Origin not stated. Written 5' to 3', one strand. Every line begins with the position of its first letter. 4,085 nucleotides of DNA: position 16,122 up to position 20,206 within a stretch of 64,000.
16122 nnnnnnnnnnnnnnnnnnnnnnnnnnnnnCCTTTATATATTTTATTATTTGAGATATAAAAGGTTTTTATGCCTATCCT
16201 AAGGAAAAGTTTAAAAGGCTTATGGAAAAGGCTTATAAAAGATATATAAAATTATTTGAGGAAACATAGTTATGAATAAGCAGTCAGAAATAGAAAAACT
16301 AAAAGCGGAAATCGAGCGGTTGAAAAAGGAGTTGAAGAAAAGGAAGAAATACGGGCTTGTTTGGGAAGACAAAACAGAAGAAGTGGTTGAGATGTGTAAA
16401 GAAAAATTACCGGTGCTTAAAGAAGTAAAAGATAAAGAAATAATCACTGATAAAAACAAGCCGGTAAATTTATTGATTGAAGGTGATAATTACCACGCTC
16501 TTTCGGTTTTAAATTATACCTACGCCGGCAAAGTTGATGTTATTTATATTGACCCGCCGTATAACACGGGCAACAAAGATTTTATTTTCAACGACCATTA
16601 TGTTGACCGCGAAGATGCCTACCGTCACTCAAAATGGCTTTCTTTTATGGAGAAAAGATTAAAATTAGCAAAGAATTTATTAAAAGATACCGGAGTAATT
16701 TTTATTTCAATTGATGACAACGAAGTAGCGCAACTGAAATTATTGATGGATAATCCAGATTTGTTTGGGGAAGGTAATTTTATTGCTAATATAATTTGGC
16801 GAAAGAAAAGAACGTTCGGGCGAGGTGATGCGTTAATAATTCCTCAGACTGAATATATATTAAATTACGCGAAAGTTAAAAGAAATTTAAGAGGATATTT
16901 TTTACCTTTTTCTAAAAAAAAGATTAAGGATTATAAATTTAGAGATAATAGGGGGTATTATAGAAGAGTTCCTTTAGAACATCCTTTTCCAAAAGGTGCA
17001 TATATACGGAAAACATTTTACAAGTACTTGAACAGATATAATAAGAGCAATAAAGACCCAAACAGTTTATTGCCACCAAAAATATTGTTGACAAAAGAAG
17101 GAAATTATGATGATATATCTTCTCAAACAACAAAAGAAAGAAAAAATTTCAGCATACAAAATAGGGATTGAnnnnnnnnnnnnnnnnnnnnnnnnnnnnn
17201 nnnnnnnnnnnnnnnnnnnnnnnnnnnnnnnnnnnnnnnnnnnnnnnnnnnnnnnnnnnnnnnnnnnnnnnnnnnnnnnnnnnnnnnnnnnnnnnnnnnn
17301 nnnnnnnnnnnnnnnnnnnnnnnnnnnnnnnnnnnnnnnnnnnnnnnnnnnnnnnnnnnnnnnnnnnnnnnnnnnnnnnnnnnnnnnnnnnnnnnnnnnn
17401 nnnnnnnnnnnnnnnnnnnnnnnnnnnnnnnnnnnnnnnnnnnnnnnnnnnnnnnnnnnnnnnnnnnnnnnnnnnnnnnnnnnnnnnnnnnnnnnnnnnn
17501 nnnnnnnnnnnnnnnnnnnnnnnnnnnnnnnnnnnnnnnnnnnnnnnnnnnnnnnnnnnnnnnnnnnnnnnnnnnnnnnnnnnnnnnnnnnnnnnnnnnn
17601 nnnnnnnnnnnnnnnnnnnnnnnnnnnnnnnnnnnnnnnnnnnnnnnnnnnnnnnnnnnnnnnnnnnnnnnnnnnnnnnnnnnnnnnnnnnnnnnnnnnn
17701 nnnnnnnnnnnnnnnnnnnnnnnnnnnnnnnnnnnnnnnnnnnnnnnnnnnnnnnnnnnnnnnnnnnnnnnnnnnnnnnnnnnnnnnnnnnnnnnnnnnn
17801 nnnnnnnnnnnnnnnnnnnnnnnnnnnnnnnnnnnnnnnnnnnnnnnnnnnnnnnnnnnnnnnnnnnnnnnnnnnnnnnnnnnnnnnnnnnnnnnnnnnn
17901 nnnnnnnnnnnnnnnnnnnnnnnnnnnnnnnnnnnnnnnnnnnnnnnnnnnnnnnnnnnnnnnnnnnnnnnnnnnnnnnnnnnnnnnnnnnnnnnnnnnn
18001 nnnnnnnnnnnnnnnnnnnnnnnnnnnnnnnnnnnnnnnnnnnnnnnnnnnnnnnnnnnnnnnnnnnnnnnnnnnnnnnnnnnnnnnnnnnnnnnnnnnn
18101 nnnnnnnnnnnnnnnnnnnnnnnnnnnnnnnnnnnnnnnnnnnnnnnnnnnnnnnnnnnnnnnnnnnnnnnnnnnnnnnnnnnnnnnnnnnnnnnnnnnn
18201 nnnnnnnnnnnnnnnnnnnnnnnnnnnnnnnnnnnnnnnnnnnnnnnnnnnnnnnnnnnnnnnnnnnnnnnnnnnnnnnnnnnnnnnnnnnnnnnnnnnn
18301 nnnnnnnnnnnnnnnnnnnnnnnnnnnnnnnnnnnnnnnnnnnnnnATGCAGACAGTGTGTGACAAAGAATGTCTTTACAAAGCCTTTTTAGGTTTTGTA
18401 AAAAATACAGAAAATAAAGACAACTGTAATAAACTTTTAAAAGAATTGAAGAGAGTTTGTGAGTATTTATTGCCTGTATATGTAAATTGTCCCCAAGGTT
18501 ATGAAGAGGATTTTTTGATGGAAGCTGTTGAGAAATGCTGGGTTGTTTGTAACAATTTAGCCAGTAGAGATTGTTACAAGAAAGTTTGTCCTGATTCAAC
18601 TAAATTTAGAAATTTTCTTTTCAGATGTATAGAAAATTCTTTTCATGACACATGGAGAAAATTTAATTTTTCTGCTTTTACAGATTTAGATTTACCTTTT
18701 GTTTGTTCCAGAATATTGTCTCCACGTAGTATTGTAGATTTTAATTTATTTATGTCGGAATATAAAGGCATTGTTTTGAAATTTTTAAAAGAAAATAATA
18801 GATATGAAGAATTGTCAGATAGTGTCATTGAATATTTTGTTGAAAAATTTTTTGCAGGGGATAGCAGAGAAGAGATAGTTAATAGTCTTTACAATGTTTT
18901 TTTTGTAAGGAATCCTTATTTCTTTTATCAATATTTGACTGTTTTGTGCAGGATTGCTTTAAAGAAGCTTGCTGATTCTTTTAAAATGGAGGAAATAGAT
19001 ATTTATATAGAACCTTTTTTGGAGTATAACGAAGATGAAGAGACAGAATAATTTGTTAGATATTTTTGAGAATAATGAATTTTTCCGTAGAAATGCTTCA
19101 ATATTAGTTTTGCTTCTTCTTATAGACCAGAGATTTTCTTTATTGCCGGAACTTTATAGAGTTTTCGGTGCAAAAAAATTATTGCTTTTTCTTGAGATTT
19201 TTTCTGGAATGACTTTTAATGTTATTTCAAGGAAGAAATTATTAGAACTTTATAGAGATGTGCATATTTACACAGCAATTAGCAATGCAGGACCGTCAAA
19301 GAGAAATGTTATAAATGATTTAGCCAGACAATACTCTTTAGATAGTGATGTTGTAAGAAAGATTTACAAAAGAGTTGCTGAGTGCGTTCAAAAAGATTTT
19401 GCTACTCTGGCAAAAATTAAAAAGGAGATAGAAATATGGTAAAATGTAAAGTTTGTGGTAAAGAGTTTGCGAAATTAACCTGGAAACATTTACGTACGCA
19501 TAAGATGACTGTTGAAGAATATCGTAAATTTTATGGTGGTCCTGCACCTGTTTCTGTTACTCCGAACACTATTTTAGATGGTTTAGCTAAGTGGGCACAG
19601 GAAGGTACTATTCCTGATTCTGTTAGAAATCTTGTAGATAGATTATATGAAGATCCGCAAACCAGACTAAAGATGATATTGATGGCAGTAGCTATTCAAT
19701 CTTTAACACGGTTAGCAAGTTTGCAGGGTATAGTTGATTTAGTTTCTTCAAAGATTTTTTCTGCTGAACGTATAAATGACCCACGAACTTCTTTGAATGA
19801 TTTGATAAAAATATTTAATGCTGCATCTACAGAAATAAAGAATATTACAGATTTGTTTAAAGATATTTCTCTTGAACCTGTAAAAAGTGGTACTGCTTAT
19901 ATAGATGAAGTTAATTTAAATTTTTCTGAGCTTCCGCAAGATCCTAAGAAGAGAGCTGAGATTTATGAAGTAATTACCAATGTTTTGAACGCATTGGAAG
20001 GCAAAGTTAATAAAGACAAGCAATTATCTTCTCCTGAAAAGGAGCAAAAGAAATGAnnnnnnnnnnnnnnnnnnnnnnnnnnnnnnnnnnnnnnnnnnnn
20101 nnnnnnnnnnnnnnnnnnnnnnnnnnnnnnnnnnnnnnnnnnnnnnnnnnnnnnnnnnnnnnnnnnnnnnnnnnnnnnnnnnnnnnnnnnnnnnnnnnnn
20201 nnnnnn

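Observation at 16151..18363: Accessory islet between ligase and late genes: truncated Mod-like methyltransferase plus a DruA-like (DUF4338) ORF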

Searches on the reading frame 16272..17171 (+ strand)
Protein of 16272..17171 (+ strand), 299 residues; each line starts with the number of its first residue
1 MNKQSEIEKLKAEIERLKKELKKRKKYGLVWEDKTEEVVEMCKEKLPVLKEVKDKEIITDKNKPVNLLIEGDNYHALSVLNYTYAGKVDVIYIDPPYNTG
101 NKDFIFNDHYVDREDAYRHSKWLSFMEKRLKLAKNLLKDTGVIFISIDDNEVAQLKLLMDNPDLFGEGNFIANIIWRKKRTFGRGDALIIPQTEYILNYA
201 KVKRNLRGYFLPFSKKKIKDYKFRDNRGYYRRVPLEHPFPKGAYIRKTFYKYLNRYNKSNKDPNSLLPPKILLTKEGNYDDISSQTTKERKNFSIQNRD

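Call 3: search_protein_families(library=pfam, proteins=[window:16272-17171:+], max_evalue=0.1)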
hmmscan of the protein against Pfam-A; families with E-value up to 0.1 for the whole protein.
window:16272-17171:+ (299 aa): 3 families
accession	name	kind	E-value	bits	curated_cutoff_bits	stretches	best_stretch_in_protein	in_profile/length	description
PF01555.25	N6_N4_Mtase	-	9.1e-23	81.8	26.7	1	88-262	1-158/221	DNA methylase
PF03602.21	Cons_hypoth95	-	0.0085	16.2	24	1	72-101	99-127/182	Conserved hypothetical protein 95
PF14197.11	Cep57_CLD_2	-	0.072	13.6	27.1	0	3-25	43-65/67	Centrosome localisation domain of PPC89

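Call 4: search_protein_families(library=padloc, proteins=[window:16272-17171:+], max_evalue=0.1)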
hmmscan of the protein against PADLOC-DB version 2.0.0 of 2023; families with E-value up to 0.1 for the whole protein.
window:16272-17171:+ (299 aa): 28 families (the best 25 are shown)
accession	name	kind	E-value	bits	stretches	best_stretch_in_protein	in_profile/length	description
PDLC03642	MTase_III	-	1.2e-63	213.6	1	17-231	35-246/528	Type III methyltransferase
PDLC03634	MTase_III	-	4.7e-60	202.1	2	117-243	168-281/621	Type III methyltransferase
PDLC03641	MTase_III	-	4e-50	169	2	116-254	178-315/657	Type III methyltransferase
PDLC03644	MTase_III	-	1.9e-45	153.7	1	47-261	22-249/542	Type III methyltransferase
PDLC03639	MTase_III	-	8e-42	141.4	1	13-209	34-229/639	Type III methyltransferase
PDLC03636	MTase_III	-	6.9e-40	135.4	1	25-222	20-194/575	Type III methyltransferase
PDLC03635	MTase_III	-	6.5e-38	128.9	1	58-204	211-353/708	Type III methyltransferase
PDLC03645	MTase_III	-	1.8e-35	120.2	1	59-185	133-264/709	Type III methyltransferase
PDLC03640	MTase_III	-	7.9e-34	115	1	49-200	24-197/654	Type III methyltransferase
PDLC03637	MTase_III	-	1.1e-32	111.5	1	13-226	68-288/513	Type III methyltransferase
PDLC03638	MTase_III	-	2.9e-28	96.7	1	66-201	381-510/816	Type III methyltransferase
PDLC03646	MTase_III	-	3.8e-24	82.6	1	63-198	468-594/1057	Type III methyltransferase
PDLC03354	MTase_II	-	6.5e-24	82.7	1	40-238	40-246/425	Type II methyltransferase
PDLC03278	MTase_II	-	3.4e-19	67.5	1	76-209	9-129/390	Type II methyltransferase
PDLC03339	MTase_II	-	8.9e-16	55.6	1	75-203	10-138/399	Type II methyltransferase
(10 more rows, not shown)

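Call 5: search_protein_families(library=ncbifam, proteins=[window:16272-17171:+], max_evalue=0.1)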
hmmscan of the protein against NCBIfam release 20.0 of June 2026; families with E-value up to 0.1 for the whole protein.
window:16272-17171:+ (299 aa): 4 families
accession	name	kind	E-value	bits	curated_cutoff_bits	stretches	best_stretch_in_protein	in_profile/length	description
NF008572.0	PRK11524.1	equivalog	2.4e-06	26.9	292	1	66-157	15-96/294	adenine-specific DNA-methyltransferase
NF050803.1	DnaMtaseCcrMCaul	equivalog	0.0019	17.2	830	1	66-179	4-117/350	adenine-specific DNA-methyltransferase CcrM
TIGR00095.1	TIGR00095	equivalog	0.0093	15.6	117.5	1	85-106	122-143/194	16S rRNA (guanine(966)-N(2))-methyltransferase RsmD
TIGR00571.1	dam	subfamily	0.019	14.7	114.85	1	85-128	171-214/267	Dam family site-specific DNA-(adenine-N6)-methyltransferase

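Call 23: find_homologous_proteins(query=window:16272-17171:+)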
Query window:16272-17171:+ (299 aa): 7996 proteins with E <= 0.001 among 8000 candidates; the best 120 are listed.
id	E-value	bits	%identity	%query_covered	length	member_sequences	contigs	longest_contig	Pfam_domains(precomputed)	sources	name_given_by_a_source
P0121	5.4e-196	668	100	100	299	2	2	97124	PF01555.25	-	-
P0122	6.3e-103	362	85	67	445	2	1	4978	PF01555.25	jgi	-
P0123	1.4e-100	355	75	71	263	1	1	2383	PF01555.25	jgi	-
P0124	3.8e-100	353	91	59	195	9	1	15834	PF01555.25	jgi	-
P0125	1.2e-98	348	83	67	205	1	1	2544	PF01555.25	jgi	jgi:adenine-specific DNA-methyltransferase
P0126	7.6e-96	339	84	65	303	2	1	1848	PF01555.25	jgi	jgi:adenine-specific DNA-methyltransferase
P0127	1.7e-95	338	68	79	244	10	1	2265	PF01555.25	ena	-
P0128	2.7e-94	334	86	59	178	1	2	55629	PF01555.25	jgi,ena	jgi:adenine-specific DNA-methyltransferase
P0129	8.3e-94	332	92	56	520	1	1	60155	PF01555.25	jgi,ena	-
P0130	2.0e-93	331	82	62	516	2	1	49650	PF01555.25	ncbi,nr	ncbi:site-specific DNA-methyltransferase [Candidatus Shapirobacteria bacterium]|nr:site-specific DNA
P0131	2.1e-93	331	76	70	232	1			PF01555.25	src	-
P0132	9.2e-93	329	69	76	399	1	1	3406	PF01555.25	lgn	-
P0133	9.9e-93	329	68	77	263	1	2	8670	PF01555.25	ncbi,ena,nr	ncbi:MAG: site-specific DNA-methyltransferase [Candidatus Omnitrophica bacterium]|nr:site-specific D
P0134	2.5e-92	327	77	68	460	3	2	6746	PF01555.25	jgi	jgi:adenine-specific DNA-methyltransferase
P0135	4.7e-92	327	76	69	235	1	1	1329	PF01555.25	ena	-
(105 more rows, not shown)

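Call 57: find_encoding_contigs(protein=P0124, flank=6000, max_places=2)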
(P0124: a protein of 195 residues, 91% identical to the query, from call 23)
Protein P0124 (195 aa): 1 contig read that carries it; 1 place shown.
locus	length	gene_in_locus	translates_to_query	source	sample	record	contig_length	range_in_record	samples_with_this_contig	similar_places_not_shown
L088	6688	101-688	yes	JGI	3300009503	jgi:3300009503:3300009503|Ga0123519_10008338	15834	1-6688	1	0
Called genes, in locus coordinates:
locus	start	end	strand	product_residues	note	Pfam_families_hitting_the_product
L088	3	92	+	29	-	?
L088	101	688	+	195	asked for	PF01555:N6_N4_Mtase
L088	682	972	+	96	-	-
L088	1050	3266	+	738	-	PF13414:TPR_11, PF00515:TPR_1, PF07719:TPR_2, PF13181:TPR_8, PF13424:TPR_12, PF13432:TPR_16, PF13414:TPR_11, PF00515:TPR_1, +29 more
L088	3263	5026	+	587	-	PF00515:TPR_1, PF13414:TPR_11, PF00515:TPR_1, PF13414:TPR_11, PF00515:TPR_1, PF07719:TPR_2, PF13181:TPR_8, PF13424:TPR_12, +21 more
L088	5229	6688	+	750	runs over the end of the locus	PF25174:Beta-prop_THOC3 (faint)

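Call 58: find_encoding_contigs(protein=P0129, flank=6000, max_places=2)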
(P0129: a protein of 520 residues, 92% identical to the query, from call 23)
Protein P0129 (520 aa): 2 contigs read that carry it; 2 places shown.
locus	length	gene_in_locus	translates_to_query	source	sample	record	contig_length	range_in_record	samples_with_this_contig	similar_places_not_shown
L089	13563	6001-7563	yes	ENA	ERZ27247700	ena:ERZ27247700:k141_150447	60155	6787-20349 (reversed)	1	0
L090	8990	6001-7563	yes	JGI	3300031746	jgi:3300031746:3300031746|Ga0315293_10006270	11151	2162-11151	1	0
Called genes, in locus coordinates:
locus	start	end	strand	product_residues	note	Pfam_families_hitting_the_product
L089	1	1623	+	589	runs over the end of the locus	PF01807:Zn_ribbon_DnaG, PF08275:DNAG_N, PF01751:Toprim, PF13662:Toprim_4, PF13155:Toprim_2, PF10410:DnaB_bind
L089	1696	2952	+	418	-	PF03979:Sigma70_r1_1, PF00140:Sigma70_r1_2, PF04542:Sigma70_r2, PF04539:Sigma70_r3, PF04545:Sigma70_r4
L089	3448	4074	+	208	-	-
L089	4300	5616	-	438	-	PF00239:Resolvase, PF07508:Recombinase, PF13408:Zn_ribbon_recom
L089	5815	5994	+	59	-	PF12728:HTH_17, PF13411:MerR_1, PF00376:MerR (weak)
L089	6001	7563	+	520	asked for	PF01555:N6_N4_Mtase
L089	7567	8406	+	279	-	-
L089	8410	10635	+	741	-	PF00270:DEAD (weak), PF04851:ResIII, PF18766:SWI2_SNF2 (weak)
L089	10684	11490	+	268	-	PF22175:Ogg-HhH (weak)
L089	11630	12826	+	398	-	PF06114:Peptidase_M78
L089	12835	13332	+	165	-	PF14367:DUF4411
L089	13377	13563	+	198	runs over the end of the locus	-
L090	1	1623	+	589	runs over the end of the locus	PF01807:Zn_ribbon_DnaG, PF08275:DNAG_N, PF01751:Toprim, PF13662:Toprim_4, PF13155:Toprim_2, PF10410:DnaB_bind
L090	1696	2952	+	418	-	PF03979:Sigma70_r1_1, PF00140:Sigma70_r1_2, PF04542:Sigma70_r2, PF04539:Sigma70_r3, PF04545:Sigma70_r4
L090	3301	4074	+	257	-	-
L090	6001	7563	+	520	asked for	PF01555:N6_N4_Mtase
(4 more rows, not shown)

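Call 59: find_encoding_contigs(protein=P0128, flank=6000, max_places=2)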
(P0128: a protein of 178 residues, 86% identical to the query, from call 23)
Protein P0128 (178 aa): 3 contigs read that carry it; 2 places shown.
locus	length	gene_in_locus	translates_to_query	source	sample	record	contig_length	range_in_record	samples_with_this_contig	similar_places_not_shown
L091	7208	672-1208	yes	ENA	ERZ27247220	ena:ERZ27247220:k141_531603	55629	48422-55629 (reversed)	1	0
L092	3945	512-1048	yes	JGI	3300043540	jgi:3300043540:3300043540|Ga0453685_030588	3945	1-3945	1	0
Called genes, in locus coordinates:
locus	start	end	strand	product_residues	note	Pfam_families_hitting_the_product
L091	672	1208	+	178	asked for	PF01555:N6_N4_Mtase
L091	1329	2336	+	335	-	PF13310:Virulence_RhuM, PF02661:Fic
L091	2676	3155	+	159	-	-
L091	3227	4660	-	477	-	PF01116:F_bP_aldolase, PF08013:GatZ_KbaZ-like (faint)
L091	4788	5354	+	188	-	PF18955:DUF5698, PF10035:DUF2179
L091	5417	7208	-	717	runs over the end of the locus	PF00580:UvrD-helicase, PF13245:AAA_19, PF13604:AAA_30 (faint), PF01443:Viral_helicase1 (faint), PF13361:UvrD_C, PF13538:UvrD_C_2, PF21196:PcrA_UvrD_tudor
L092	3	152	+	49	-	?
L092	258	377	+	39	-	-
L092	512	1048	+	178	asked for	PF01555:N6_N4_Mtase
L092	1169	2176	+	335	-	PF13310:Virulence_RhuM, PF02661:Fic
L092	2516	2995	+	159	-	-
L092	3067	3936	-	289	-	PF01116:F_bP_aldolase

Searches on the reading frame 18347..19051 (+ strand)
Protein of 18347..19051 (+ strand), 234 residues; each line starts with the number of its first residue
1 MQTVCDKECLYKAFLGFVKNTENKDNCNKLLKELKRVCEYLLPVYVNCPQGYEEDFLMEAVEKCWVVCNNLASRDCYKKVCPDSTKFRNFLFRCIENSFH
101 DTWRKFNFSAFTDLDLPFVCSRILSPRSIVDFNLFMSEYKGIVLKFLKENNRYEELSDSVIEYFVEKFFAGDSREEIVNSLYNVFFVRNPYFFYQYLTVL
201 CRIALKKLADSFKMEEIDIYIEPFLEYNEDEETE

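Call 3: search_protein_families(library=pfam, proteins=[window:18347-19051:+], max_evalue=0.1)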
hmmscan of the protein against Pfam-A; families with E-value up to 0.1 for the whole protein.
window:18347-19051:+ (234 aa): 1 family
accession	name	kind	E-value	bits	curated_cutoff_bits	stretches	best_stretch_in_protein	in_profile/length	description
PF04542.20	Sigma70_r2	-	0.061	13.6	24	0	84-105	46-67/71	Sigma-70 region 2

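Call 41: find_related_loci(query=window:18347-19051:+, collection=viral_contigs, flank=6000)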
Query window:18347-19051:+ (234 aa) in viral_contigs; peptide patterns used: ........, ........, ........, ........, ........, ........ (x = any residue, [..] = any of these).
No stretch of DNA in the collection matches any of the patterns.

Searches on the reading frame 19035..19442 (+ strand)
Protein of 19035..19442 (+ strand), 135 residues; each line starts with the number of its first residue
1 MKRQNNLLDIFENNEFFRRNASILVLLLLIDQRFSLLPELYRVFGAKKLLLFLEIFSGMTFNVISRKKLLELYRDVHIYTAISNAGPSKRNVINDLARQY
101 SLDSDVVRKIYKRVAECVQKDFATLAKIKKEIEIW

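Call 97: search_protein_families(library=pfam, proteins=[window:19035-19442:+], max_evalue=0.01)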
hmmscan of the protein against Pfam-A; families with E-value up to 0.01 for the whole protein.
window:19035-19442:+ (135 aa): 1 family
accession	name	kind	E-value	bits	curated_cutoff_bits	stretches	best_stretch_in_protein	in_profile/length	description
PF24964.1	DUF7769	-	0.0034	17.5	27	1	81-119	15-53/55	Domain of unknown function (DUF7769)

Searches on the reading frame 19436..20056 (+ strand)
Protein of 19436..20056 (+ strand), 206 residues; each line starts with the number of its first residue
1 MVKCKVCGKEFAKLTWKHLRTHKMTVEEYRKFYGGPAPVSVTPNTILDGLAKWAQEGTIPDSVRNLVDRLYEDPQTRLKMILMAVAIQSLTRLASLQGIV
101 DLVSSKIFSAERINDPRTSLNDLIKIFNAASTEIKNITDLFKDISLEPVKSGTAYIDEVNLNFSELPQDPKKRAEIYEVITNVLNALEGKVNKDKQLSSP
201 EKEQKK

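Call 97: search_protein_families(library=pfam, proteins=[window:19436-20056:+], max_evalue=0.01)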
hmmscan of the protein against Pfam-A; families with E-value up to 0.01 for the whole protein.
window:19436-20056:+ (206 aa): 1 family
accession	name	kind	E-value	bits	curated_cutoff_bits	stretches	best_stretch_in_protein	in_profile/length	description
PF05443.17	ROS_MUCR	-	1.2e-06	29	25.4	1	2-39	65-102/123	ROS/MUCR transcriptional regulator protein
